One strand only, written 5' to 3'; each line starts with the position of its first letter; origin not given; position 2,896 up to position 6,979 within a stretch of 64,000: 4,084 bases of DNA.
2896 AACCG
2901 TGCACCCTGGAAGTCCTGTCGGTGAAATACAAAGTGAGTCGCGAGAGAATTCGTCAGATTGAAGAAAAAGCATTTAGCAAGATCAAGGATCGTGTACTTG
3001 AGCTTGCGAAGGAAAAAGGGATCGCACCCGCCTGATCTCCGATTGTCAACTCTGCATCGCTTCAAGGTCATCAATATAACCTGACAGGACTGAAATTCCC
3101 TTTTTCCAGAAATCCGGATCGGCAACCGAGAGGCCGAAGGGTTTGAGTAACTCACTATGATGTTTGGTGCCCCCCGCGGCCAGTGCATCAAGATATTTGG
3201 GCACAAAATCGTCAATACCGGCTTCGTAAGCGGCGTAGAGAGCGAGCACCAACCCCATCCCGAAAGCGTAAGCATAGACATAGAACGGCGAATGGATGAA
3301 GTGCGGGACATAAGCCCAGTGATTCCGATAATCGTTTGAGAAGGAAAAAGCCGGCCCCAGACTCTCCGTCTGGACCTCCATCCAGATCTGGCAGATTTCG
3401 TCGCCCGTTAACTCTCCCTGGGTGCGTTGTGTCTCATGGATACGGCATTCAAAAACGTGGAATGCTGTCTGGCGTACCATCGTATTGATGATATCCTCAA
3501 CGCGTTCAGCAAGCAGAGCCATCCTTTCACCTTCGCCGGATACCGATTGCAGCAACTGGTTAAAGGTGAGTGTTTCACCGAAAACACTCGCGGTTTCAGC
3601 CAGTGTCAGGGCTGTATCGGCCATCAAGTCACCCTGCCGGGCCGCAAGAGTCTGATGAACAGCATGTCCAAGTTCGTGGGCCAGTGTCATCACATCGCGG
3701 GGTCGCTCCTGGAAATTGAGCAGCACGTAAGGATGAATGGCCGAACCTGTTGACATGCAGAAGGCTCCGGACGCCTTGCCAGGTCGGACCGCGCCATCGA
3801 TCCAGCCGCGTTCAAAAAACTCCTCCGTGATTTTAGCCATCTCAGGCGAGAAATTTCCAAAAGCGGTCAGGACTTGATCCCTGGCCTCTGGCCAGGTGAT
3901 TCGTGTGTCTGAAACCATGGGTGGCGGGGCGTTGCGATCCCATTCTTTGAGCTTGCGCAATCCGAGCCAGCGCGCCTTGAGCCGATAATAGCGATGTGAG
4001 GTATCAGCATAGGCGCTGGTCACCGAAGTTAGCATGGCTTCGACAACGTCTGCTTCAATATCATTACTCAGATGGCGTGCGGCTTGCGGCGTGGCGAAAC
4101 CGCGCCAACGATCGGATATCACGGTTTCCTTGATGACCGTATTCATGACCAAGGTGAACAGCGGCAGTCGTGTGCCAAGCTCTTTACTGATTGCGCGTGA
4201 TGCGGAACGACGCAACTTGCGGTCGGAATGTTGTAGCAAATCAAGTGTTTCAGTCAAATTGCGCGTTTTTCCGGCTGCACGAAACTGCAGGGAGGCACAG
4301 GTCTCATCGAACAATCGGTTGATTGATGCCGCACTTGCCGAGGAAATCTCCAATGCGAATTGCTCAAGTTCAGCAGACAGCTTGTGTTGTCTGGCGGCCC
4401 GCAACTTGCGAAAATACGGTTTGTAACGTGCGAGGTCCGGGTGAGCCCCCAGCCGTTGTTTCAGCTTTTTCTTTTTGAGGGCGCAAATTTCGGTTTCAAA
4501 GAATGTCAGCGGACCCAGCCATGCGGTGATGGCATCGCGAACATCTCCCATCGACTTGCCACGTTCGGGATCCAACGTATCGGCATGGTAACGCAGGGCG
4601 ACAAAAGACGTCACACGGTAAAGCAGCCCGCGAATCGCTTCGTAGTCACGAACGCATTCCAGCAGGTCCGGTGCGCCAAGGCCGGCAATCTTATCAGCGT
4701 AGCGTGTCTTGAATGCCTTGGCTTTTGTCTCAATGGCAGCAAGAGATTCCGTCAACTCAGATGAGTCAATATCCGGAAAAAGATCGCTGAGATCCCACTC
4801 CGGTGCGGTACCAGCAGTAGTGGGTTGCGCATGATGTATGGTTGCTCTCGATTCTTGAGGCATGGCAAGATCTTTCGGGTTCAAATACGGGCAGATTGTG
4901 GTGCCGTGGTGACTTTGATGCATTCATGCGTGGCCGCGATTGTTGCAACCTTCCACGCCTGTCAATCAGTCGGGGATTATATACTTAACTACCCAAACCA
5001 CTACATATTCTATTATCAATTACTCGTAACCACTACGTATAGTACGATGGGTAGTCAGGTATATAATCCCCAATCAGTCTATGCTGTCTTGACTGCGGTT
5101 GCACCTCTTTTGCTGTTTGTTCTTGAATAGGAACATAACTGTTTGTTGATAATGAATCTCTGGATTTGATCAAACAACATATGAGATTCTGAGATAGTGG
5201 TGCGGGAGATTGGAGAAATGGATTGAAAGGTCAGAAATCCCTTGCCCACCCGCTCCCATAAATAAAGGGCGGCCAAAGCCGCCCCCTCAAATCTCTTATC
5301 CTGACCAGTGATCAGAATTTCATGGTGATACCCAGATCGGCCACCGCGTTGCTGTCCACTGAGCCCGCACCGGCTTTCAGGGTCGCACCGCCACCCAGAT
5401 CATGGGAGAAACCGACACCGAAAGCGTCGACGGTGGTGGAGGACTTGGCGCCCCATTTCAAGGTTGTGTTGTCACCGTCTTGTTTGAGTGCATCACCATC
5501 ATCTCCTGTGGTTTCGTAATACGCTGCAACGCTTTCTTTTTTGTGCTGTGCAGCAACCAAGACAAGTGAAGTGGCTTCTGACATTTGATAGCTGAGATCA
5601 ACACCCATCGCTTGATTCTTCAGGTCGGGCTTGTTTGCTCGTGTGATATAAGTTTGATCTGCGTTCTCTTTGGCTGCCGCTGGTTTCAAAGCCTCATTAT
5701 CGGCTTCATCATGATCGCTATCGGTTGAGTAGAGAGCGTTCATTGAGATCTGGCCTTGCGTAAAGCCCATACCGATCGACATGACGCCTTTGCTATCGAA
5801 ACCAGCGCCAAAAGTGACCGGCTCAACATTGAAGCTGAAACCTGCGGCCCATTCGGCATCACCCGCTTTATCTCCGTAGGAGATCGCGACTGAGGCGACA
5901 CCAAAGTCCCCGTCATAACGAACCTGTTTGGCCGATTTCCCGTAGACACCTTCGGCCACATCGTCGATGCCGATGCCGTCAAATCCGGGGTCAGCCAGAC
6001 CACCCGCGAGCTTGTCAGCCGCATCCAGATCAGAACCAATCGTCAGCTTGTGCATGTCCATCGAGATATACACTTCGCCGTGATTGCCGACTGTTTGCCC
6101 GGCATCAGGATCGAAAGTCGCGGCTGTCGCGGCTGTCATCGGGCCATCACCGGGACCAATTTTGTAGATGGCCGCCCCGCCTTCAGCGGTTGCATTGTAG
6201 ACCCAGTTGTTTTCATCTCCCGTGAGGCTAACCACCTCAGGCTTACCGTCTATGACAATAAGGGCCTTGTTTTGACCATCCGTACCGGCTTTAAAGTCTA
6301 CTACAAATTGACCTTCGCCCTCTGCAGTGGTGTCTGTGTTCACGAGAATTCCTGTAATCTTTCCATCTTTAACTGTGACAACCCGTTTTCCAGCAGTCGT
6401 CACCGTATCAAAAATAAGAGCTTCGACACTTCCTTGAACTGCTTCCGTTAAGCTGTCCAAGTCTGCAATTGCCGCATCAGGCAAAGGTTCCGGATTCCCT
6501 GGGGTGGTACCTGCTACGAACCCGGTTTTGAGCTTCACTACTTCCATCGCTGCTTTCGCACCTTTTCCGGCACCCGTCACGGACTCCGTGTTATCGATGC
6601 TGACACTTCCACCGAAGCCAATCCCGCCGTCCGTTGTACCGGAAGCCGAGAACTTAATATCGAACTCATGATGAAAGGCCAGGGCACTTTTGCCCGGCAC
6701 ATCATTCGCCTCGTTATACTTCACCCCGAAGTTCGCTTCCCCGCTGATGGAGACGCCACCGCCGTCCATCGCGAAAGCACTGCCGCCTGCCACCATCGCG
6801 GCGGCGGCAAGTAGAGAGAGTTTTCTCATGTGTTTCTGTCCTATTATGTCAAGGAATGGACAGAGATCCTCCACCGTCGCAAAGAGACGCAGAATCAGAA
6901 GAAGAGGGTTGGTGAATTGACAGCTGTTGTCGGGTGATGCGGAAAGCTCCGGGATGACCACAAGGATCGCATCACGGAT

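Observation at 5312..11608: Inverted porin paralogs: perfectly identical 5' ends, conserved barrel, unrelated giant loops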

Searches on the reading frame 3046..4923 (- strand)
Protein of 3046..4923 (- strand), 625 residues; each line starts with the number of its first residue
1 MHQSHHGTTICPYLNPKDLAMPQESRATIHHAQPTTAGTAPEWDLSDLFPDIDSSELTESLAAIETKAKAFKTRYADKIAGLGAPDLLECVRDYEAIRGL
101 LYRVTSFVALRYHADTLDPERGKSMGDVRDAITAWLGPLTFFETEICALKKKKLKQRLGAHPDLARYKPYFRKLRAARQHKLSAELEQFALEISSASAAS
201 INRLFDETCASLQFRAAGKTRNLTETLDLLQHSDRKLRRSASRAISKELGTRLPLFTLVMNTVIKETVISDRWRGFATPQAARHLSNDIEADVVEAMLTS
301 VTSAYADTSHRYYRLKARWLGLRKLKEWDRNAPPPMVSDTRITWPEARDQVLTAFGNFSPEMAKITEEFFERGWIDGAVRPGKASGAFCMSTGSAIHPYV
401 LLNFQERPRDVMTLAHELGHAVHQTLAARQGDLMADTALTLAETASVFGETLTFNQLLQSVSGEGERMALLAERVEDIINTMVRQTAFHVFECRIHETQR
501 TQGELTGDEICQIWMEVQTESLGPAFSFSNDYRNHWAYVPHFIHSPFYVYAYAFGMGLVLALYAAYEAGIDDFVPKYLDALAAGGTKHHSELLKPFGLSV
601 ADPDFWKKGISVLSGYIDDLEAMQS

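Call 4: search_protein_families(library=pfam, proteins=[window:3046-4923:-], max_evalue=0.01)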
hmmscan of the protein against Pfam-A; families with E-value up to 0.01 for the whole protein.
window:3046-4923:- (625 aa): 2 families
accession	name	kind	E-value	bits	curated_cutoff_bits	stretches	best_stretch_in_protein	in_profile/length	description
PF01432.26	Peptidase_M3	-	6.2e-42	144.9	27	1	230-609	3-454/457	Peptidase family M3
PF08439.15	Peptidase_M3_N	-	1.8e-14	54.1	25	1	145-214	1-70/70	Oligopeptidase F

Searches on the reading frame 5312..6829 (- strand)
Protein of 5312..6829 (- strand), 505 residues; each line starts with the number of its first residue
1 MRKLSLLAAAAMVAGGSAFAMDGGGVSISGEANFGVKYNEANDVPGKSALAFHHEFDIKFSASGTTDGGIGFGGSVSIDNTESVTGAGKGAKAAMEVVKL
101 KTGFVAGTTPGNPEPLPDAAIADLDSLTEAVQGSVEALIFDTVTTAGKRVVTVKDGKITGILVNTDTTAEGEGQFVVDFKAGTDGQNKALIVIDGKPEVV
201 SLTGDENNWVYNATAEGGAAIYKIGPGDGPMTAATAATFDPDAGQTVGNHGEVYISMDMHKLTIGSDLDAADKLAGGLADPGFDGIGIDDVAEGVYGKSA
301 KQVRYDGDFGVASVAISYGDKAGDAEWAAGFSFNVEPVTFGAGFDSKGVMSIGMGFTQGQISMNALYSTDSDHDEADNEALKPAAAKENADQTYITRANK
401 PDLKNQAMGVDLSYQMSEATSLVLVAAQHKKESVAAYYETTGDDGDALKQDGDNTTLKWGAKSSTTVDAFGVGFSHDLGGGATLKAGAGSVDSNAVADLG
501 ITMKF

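Call 4: search_protein_families(library=pfam, proteins=[window:5312-6829:-], max_evalue=0.01)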
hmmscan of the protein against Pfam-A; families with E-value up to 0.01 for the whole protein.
window:5312-6829:- (505 aa): 1 family
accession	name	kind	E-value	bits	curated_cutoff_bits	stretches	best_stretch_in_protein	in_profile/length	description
PF13609.12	Porin_4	-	1.9e-14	54.6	27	1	8-494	1-308/310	Gram-negative porin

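Call 38: predict_structure(alignment_id=A2)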
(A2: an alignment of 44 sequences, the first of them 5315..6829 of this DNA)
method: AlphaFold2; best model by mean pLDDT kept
length: 505 residues; sequences in the alignment: 44
mean_pLDDT: 78.8   pTM: 0.69
mean pLDDT of the five models: 78.8, 76.6, 75.5, 75.5, 74.8
residues with pLDDT >= 90: 140; 70-90: 246; 50-70: 70; < 50: 49
segments of 3 or more residues with pLDDT < 50: 2-4, 6-23, 82-87, 110-131
pLDDT, mean of each block of 10 residues (from residue 1): 47 41 64 81 70 76 71 73 50 78 70 42 38 78 80 89 74 88 76 90 83 83 84 64 61 80 86 90 87 83 90 92 86 94 93 95 95 76 85 85 93 95 96 87 61 73 92 94 93 88 85
secondary structure, 60 per line:
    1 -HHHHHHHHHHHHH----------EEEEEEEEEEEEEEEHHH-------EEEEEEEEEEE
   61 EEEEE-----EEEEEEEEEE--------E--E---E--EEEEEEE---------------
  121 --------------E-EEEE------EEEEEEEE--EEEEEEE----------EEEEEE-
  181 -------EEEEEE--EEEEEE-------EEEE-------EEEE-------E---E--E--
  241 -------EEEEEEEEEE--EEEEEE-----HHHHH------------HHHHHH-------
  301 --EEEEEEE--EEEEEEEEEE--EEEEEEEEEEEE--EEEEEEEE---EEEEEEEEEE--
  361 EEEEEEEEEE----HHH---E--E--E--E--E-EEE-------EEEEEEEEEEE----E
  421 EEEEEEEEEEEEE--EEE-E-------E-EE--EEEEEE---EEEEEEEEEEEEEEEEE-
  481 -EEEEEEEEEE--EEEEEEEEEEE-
elements in order: H2-14 E25-39 E50-65 E71-80 E99-105 E137-140 E147-154 E157-163 E174-179 E188-193 E196-201 E209-212 E220-223 E248-257 E260-265 H271-275 H288-293 E303-309 E312-321 E324-335 E338-345 E349-358 E361-370 E395-397 E405-415 E420-433 E436-438 E454-459 E463-479 E482-491 E494-504

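Call 69: search_protein_families(library=ncbifam, proteins=[window:5312-6829:-], max_evalue=0.001)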
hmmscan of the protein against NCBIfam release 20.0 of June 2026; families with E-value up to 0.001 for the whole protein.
window:5312-6829:- (505 aa): 0 families

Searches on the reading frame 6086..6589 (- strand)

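Call 42: search_protein_families(library=pfam, proteins=[window:6086-6589:-], max_evalue=1)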
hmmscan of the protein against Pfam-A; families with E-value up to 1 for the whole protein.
seq(168 aa): 3 families
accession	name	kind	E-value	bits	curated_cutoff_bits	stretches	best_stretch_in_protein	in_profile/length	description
PF20138.4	DUF6528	-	0.031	13.6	23.5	1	7-84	99-174/327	Family of unknown function (DUF6528)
PF13517.12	FG-GAP_3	-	0.037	15.1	26.9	1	114-157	5-49/61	FG-GAP-like repeat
PF20094.4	GWxTD_dom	-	0.082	13.1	26.9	1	98-139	93-134/172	GWxTD domain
